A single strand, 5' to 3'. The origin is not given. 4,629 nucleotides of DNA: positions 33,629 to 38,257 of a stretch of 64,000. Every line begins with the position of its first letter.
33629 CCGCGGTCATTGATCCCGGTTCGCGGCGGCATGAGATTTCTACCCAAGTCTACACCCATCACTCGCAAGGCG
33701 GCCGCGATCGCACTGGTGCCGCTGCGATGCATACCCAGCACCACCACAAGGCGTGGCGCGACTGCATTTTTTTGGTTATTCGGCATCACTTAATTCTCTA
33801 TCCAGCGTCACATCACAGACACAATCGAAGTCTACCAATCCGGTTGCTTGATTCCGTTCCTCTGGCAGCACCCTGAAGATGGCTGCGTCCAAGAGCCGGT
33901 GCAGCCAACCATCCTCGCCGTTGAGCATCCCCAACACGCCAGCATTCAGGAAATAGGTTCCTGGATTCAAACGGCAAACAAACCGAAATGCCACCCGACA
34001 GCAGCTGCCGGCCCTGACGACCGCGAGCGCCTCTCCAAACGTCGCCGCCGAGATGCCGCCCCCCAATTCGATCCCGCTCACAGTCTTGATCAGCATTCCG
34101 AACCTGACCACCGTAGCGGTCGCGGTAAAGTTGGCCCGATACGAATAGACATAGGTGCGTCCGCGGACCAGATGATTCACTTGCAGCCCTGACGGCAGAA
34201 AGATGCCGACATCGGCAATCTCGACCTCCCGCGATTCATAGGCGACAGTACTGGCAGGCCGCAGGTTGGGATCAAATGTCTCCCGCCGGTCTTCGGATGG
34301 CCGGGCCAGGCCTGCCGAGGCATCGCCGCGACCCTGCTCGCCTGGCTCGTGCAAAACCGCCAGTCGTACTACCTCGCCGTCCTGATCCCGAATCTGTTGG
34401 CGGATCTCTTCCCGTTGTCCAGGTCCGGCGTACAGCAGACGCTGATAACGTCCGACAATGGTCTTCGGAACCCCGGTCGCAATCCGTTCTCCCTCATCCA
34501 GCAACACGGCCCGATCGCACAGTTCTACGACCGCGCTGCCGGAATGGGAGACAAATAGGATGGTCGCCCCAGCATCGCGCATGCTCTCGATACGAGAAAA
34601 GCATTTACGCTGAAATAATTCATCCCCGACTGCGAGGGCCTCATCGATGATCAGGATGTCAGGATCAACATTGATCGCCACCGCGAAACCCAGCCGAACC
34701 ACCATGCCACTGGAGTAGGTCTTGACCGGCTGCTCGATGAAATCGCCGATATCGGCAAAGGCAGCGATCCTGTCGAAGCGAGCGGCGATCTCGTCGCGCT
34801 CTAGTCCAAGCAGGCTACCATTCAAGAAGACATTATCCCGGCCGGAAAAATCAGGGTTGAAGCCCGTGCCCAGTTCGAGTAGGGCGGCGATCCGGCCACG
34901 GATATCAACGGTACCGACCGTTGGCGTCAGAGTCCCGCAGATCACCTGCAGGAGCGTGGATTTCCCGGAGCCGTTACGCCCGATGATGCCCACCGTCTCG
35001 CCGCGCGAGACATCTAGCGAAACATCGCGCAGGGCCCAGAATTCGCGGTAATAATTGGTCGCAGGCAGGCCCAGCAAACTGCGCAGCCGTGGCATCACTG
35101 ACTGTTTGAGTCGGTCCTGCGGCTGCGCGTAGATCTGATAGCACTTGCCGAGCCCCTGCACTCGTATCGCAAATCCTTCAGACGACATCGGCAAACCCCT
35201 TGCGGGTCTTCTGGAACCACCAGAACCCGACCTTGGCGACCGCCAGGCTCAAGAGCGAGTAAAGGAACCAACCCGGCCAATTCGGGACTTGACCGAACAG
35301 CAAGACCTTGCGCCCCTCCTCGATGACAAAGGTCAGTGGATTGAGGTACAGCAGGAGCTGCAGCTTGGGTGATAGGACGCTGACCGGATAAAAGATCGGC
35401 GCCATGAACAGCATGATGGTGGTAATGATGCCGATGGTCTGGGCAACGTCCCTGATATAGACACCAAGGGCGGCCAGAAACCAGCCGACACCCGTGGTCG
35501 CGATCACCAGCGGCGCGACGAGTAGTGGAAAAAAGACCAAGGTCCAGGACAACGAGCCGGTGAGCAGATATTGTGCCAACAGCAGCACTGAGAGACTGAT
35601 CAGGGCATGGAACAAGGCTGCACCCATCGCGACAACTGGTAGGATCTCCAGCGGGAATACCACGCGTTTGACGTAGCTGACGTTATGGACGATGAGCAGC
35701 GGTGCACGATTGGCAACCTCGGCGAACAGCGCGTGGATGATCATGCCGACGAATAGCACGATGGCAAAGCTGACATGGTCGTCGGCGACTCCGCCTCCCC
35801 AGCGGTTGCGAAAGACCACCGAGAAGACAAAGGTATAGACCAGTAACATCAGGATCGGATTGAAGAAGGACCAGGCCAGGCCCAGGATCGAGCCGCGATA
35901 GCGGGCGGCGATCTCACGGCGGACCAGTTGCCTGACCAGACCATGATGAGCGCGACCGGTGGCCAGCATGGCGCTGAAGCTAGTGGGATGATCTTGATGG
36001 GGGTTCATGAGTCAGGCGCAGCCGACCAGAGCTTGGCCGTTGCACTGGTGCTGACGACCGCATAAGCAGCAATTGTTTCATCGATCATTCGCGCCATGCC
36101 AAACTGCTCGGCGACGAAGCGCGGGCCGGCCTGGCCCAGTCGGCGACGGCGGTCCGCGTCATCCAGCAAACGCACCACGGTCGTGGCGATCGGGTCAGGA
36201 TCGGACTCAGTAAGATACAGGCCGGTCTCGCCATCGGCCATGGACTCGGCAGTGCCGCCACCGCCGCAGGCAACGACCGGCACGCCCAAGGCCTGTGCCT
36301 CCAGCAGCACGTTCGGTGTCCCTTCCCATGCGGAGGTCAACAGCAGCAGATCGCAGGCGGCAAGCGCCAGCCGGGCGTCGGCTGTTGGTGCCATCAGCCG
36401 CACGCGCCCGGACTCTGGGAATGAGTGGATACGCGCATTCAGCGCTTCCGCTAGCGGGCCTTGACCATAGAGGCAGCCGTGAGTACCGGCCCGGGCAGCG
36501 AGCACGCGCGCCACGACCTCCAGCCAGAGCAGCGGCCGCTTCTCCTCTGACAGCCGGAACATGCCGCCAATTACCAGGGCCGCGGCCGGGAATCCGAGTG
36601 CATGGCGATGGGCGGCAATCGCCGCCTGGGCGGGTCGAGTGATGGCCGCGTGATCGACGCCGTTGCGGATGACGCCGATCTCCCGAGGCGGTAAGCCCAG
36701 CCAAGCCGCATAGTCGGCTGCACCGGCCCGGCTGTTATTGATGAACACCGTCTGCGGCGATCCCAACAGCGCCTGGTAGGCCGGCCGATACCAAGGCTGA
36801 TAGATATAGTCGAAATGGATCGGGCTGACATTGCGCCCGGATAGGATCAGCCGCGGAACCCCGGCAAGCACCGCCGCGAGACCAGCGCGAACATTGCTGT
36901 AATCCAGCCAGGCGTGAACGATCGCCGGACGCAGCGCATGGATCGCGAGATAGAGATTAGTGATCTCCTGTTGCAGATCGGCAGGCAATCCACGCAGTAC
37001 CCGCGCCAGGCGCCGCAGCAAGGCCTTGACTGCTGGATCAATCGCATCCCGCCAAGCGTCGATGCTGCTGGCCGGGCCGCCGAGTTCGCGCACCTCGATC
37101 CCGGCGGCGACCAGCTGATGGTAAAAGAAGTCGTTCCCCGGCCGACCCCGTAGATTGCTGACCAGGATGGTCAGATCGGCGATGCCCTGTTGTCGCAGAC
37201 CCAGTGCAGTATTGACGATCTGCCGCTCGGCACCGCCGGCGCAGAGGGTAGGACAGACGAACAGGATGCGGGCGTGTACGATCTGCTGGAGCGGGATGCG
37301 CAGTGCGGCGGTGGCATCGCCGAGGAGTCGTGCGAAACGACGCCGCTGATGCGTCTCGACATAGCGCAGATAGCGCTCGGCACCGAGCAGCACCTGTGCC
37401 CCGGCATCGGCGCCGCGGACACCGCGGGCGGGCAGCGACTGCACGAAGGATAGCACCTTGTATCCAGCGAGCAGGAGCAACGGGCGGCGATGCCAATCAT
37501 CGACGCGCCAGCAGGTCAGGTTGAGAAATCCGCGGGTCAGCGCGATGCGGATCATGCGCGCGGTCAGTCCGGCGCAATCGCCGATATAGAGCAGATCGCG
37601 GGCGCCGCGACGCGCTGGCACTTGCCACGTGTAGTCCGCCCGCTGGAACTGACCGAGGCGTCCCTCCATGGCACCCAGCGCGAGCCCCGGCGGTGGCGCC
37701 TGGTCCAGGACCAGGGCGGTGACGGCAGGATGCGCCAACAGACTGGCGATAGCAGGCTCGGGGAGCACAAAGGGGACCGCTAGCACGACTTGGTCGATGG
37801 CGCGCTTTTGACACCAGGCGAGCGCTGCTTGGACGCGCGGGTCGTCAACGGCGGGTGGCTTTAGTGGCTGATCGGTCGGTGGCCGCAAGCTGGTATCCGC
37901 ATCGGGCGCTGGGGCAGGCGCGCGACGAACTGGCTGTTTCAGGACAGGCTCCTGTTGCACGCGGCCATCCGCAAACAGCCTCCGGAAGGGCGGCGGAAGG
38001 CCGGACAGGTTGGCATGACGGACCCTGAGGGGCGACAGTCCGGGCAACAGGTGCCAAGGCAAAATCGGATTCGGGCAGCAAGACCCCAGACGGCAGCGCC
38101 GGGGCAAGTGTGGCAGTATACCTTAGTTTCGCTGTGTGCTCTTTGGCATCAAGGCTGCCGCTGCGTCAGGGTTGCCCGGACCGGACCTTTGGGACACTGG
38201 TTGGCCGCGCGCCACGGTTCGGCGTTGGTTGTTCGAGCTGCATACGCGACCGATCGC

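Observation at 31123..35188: Sulfotransferase / coiled-coil / WsaF-like GT fusion next to a Wzt with a carbohydrate-binding-type domain: candidate sulfate-capping chain terminator and molecular ruler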

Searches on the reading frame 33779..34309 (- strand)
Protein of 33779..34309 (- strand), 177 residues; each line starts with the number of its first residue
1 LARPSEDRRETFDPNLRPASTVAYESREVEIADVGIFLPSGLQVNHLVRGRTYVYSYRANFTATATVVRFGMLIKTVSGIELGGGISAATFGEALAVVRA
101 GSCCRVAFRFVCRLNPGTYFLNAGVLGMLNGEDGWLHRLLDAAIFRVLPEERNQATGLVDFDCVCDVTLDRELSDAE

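Call 57: find_related_loci(query=A6, collection=metagenome_contigs, flank=8000)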
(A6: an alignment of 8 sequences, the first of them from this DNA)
Query A6 (177 aa) in metagenome_contigs; peptide patterns used: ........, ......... (x = any residue, [..] = any of these).
600 stretches matched a pattern (row limit reached: there are more); 484 encode a relative of the query (tblastn E <= 1e-3); the best 80 are kept; 80 distinct loci.
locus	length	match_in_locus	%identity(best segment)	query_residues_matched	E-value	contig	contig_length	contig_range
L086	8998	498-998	59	6-172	4e-62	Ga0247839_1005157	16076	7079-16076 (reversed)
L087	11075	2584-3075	54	6-169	6e-59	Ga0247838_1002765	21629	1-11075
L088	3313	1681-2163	56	9-169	3e-58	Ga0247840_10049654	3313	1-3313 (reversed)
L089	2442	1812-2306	53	5-169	2e-58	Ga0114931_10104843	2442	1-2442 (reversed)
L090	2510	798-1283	55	6-167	4e-58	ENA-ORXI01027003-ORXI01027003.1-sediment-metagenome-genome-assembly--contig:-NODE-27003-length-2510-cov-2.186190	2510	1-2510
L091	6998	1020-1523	55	6-173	2e-56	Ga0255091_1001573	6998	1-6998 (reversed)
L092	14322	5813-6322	55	2-168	2e-56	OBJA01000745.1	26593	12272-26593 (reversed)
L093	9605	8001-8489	54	9-171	3e-56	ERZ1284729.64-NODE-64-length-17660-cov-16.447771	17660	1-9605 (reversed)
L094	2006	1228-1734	50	1-169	3e-57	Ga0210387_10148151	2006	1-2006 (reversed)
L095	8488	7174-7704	52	1-177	6e-56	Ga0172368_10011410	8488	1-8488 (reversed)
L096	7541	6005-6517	52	4-171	1e-55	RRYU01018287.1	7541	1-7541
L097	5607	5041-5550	56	5-177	1e-55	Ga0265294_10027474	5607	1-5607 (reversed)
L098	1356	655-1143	53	7-169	2e-57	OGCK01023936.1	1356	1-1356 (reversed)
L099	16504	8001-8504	50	4-171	5e-55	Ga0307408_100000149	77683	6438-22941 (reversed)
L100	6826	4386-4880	55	5-169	4e-55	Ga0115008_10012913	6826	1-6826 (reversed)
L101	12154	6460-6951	52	6-169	5e-55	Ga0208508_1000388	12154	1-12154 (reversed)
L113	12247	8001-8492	52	9-172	2e-53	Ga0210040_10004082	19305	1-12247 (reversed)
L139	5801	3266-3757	51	6-169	1e-51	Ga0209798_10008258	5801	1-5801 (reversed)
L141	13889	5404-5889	52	3-163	4e-51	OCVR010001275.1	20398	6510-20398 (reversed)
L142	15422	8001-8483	52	9-169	5e-51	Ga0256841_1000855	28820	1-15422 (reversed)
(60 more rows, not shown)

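Call 66: search_protein_families(library=pfam, proteins=[L142:9518-10264:+, L142:8509-9453:+, L139:3669-4604:+, L139:5076-5801:+, L141:6725-8566:-, L141:8803-9762:+, L113:8829-9482:-, L113:9463-10014:-, L113:10107-10964:-], max_evalue=0.01)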
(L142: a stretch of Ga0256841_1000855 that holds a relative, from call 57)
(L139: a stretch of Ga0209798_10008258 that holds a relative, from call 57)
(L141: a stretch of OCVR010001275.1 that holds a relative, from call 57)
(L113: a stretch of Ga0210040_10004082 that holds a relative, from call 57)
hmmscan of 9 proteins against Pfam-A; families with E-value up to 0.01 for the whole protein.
L142:9518-10264:+ (248 aa): 0 families

L142:8509-9453:+ (314 aa): 6 families
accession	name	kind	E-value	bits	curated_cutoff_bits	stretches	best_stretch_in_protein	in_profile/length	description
PF00535.33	Glycos_transf_2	-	1.6e-24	87.1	23.3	1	4-122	1-123/168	Glycosyl transferase family 2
PF13641.12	Glyco_tranf_2_3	-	1.5e-20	74.6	27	1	3-212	3-212/230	Glycosyltransferase like family 2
PF13632.12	Glyco_trans_2_3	-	3e-11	43.9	27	1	80-224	1-129/198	Glycosyl transferase family group 2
PF10111.15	Glyco_tranf_2_2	-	1.4e-07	31.7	27.3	1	32-202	31-206/276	Glycosyltransferase like family 2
PF12804.13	NTP_transf_3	-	4.8e-05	24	27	1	9-115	20-124/160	MobA-like NTP transferase domain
PF13704.12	Glyco_tranf_2_4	-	0.0021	18.9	27.5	1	12-89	3-83/98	Glycosyl transferase family 2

L139:3669-4604:+ (311 aa): 2 families
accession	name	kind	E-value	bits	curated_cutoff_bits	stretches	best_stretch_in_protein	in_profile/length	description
PF00685.33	Sulfotransfer_1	-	3.3e-10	40.2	22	1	77-249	4-183/255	Sulfotransferase domain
PF13469.12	Sulfotransfer_3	-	0.00031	21.5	27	0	211-248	176-213/216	Sulfotransferase family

L139:5076-5801:+ (242 aa): 20 families
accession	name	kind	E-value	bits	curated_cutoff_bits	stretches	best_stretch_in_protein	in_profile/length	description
PF08241.18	Methyltransf_11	-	2.3e-25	89.5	21.2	1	44-137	1-95/95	Methyltransferase domain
PF13847.12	Methyltransf_31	-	2.7e-23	82.7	27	1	39-149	3-114/145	Methyltransferase domain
PF13649.12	Methyltransf_25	-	1.3e-22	80.7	27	1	43-133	1-97/97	Methyltransferase domain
PF13489.12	Methyltransf_23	-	2.4e-18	66.8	27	1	37-158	20-137/164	Methyltransferase domain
PF08242.18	Methyltransf_12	-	9.1e-16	58.8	30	1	44-135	1-98/98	Methyltransferase domain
PF01209.24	Ubie_methyltran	-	7e-09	35.8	20.1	1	39-143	47-157/233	ubiE/COQ5 methyltransferase family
PF02353.26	CMAS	-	2.9e-08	33.8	27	1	41-144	64-171/273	Mycolic acid cyclopropane synthetase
PF08003.17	Methyltransf_9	-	2.9e-06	26.9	23.8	1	38-138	114-218/315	Protein of unknown function (DUF1698)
PF03141.22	Methyltransf_29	-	4.2e-06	26.1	23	1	40-153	118-231/506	Putative S-adenosyl-L-methionine-dependent methyltransferase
PF05175.20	MTS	-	1e-05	25.7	23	1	39-137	31-138/170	Methyltransferase small domain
PF05401.17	NodS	-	2e-05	25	24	1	41-142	45-149/201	Nodulation protein S (NodS)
PF20922.3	Anamorsin_N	-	2.2e-05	24.6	27.1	1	96-141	45-91/163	Anamorsin, N-terminal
PF05219.18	DREV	-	0.0002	21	26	1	38-138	93-187/265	DREV methyltransferase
PF05724.17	TPMT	-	0.00025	21.2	26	1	41-80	39-78/218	Thiopurine S-methyltransferase (TPMT)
PF13679.12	Methyltransf_32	-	0.00034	21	27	1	33-85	12-77/143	Methyltransferase domain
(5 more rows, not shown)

L141:6725-8566:- (613 aa): 2 families
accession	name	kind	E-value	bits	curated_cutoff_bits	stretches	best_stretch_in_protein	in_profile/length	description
PF00535.33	Glycos_transf_2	-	3e-13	50.5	23.3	1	345-466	1-120/168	Glycosyl transferase family 2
PF13641.12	Glyco_tranf_2_3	-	3e-11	44.2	27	1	344-566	3-216/230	Glycosyltransferase like family 2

L141:8803-9762:+ (319 aa): 2 families
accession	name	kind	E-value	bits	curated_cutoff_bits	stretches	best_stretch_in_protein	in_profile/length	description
PF00535.33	Glycos_transf_2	-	5.5e-16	59.4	23.3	1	8-170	1-164/168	Glycosyl transferase family 2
PF13641.12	Glyco_tranf_2_3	-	0.0029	18.1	27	1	7-108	3-110/230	Glycosyltransferase like family 2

L113:8829-9482:- (217 aa): 0 families

L113:9463-10014:- (183 aa): 1 family
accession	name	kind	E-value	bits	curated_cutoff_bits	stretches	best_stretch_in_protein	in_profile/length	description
PF09721.15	Exosortase_EpsH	-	8.8e-09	35.5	25.7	1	24-169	105-253/254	Transmembrane exosortase (Exosortase_EpsH)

L113:10107-10964:- (285 aa): 2 families
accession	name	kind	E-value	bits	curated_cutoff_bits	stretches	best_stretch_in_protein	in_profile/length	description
PF11999.13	Ice_binding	-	3.8e-24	85.9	28.7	1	62-244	24-207/208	Ice-binding-like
PF18203.6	IPTL-CTERM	-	5e-07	29.9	20.8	1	255-282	1-28/28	IPTL-CTERM motif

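Call 76: search_protein_families(library=ncbifam, proteins=[L101:4862-5587:+, L142:9518-10264:+], max_evalue=0.00001)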
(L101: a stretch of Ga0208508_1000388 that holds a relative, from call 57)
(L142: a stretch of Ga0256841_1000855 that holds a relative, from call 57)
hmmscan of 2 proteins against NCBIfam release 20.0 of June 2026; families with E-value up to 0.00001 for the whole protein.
L101:4862-5587:+ (241 aa): 6 families
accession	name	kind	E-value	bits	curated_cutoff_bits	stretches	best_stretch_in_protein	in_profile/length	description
NF003013.0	PRK03846.1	subfamily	4.1e-95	317.2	163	1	21-215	4-198/202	adenylyl-sulfate kinase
TIGR00455.1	apsK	equivalog_domain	2.4e-82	275.1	138.7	1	27-209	1-182/184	adenylyl-sulfate kinase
NF004035.0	PRK05506.1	subfamily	7.1e-77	259.1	715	1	19-214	434-629/632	bifunctional sulfate adenylyltransferase subunit 1/adenylylsulfate kinase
NF002059.0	PRK00889.1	subfamily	2.8e-64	216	244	1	43-216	3-174/177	adenylyl-sulfate kinase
NF004040.0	PRK05537.1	equivalog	1.2e-60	205.6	669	1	40-216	391-569/572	bifunctional sulfate adenylyltransferase/adenylylsulfate kinase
NF004041.0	PRK05541.1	subfamily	2.1e-30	106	127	1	43-214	5-173/176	adenylyl-sulfate kinase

L142:9518-10264:+ (248 aa): 0 families

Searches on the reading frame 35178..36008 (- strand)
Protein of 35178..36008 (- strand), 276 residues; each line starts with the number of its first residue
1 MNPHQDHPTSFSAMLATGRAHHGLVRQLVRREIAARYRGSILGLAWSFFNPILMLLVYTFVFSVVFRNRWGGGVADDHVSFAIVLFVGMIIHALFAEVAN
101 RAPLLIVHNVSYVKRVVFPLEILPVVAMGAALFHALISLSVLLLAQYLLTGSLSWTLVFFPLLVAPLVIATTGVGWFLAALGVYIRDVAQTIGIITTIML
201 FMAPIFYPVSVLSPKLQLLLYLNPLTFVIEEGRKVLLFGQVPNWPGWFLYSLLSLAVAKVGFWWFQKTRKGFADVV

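Call 4: search_protein_families(library=pfam, proteins=[window:35178-36008:-], max_evalue=0.01)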
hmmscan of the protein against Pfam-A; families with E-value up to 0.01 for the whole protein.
window:35178-36008:- (276 aa): 1 family
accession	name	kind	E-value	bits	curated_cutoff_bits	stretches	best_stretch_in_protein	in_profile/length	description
PF01061.29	ABC2_membrane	-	4.5e-25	88.9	26.9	1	25-235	3-209/211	ABC-2 type transporter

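Call 5: search_protein_families(library=ncbifam, proteins=[window:35178-36008:-], max_evalue=0.01)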
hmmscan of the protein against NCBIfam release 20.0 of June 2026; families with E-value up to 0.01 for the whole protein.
window:35178-36008:- (276 aa): 3 families
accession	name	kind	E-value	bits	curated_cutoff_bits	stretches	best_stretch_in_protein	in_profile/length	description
NF050053.1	CapPschTportKpsM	equivalog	5.1e-09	36.5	300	1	24-270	4-252/257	capsule polysaccharide transporter KpsM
NF050109.1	galactan_ABC_perm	equivalog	1.6e-07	31.2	380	1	15-251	14-247/272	galactan export ABC transporter permease subunit Wzm/RfbD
TIGR01247.1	drrB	subfamily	2.4e-05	24.1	223.05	1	36-244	8-212/236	daunorubicin resistance ABC transporter membrane protein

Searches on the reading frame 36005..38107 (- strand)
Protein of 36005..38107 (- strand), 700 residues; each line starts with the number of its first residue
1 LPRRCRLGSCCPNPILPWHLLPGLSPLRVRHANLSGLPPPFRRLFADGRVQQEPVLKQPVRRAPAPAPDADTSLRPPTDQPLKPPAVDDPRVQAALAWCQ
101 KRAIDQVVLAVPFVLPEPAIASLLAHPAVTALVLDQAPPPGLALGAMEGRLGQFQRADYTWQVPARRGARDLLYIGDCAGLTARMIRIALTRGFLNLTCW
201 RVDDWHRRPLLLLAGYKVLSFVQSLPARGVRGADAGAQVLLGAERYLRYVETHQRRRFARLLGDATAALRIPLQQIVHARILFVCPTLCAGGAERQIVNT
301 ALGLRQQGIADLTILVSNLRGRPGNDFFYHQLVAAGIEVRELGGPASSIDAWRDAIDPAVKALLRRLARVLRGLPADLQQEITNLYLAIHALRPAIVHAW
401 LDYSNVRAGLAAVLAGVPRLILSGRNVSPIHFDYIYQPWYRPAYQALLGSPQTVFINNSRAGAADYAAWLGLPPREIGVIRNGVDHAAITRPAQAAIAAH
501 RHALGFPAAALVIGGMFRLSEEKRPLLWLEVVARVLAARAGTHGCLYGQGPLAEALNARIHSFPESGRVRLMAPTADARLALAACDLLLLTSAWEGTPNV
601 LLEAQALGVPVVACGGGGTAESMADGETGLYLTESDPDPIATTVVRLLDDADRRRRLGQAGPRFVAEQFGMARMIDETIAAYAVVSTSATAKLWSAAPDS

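Call 4: search_protein_families(library=pfam, proteins=[window:36005-38107:-], max_evalue=0.01)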
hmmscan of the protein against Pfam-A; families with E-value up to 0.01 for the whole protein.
window:36005-38107:- (700 aa): 4 families
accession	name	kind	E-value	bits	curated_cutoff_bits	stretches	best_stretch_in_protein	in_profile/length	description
PF13692.12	Glyco_trans_1_4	-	8.6e-22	78.4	27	1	513-650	7-142/142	Glycosyl transferases group 1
PF00534.26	Glycos_transf_1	-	7.2e-20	71.7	26.4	1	511-662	16-170/172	Glycosyl transferases group 1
PF13439.12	Glyco_transf_4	-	4.3e-11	43.6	28.5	1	291-486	2-168/170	Glycosyltransferase Family 4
PF13524.12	Glyco_trans_1_2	-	0.00095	19.6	25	0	599-677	65-141/144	Glycosyl transferase-like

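Call 5: search_protein_families(library=ncbifam, proteins=[window:36005-38107:-], max_evalue=0.01)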
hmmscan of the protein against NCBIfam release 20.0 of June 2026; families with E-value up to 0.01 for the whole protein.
window:36005-38107:- (700 aa): 30 families (the best 25 are shown)
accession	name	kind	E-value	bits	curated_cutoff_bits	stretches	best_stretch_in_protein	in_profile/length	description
NF011726.0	PRK15179.1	equivalog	8.7e-58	196.2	733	1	280-682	283-691/694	Vi polysaccharide biosynthesis protein TviE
NF012034.0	PRK15490.1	equivalog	1e-35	123.3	813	1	279-677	162-568/578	Vi polysaccharide biosynthesis glycosyltransferase TviE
TIGR03088.1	stp2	hypoth_equivalog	7.6e-28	97.6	409.05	1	383-682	71-370/374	TIGR03088 family PEP-CTERM/XrtA system glycosyltransferase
TIGR03449.1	mycothiol_MshA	equivalog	3.7e-19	68.9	462.5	1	454-683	167-401/406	D-inositol-3-phosphate glycosyltransferase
TIGR03999.1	thiol_BshA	equivalog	1.5e-17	63.6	273.7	1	475-684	167-372/375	N-acetyl-alpha-D-glucosaminyl L-malate synthase BshA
NF041876.1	EPS_EpsE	equivalog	1.6e-15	57.3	400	1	474-673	185-384/389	exopolysaccharide biosynthesis GT4 family glycosyltransferase EpsE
TIGR04063.1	stp3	hypoth_equivalog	4.1e-13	49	442.05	1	471-682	176-392/397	TIGR04063 family PEP-CTERM/XrtA system glycosyltransferase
NF038229.1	Glyco4_Geo_Pelo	equivalog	8.2e-12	44.8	400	1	582-682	235-333/338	GPMC system family 4 glycosyltransferase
TIGR02149.1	glgA_Coryne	subfamily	8.9e-12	44.8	302.4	1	569-684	268-389/391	glycogen synthase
NF050063.1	ProtGlycPglJ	equivalog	1.6e-08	34.2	500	1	452-658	145-340/363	N-acetylgalactosamine-N,N'-diacetylbacillosaminyl-diphospho-undecaprenol 4-alpha-N-acetylgalactosaminyltransferase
NF047880.1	glyco_SdgA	exception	2.1e-08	33.2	800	1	517-659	322-465/488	serine-aspartate repeat adhesin O-glycosyltransferase SdgA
NF047684.1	TeichurnBiosyTuaC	equivalog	6.7e-08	31.9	550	1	483-669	193-373/391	teichuronic acid biosynthesis protein TuaC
NF053787.1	GlcN_PG_synth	equivalog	8.2e-08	31.5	480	1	572-685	249-359/361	N-acetylglucosaminyl phosphatidylglycerol synthase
NF001901.0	PRK00654.1-5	equivalog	3.1e-07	29.2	649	1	545-689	349-495/502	glycogen synthase GlgA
TIGR04047.1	MSMEG_0565_glyc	hypoth_equivalog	4.1e-07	29.4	259.85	1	478-682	162-371/373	MSMEG_0565 family glycosyltransferase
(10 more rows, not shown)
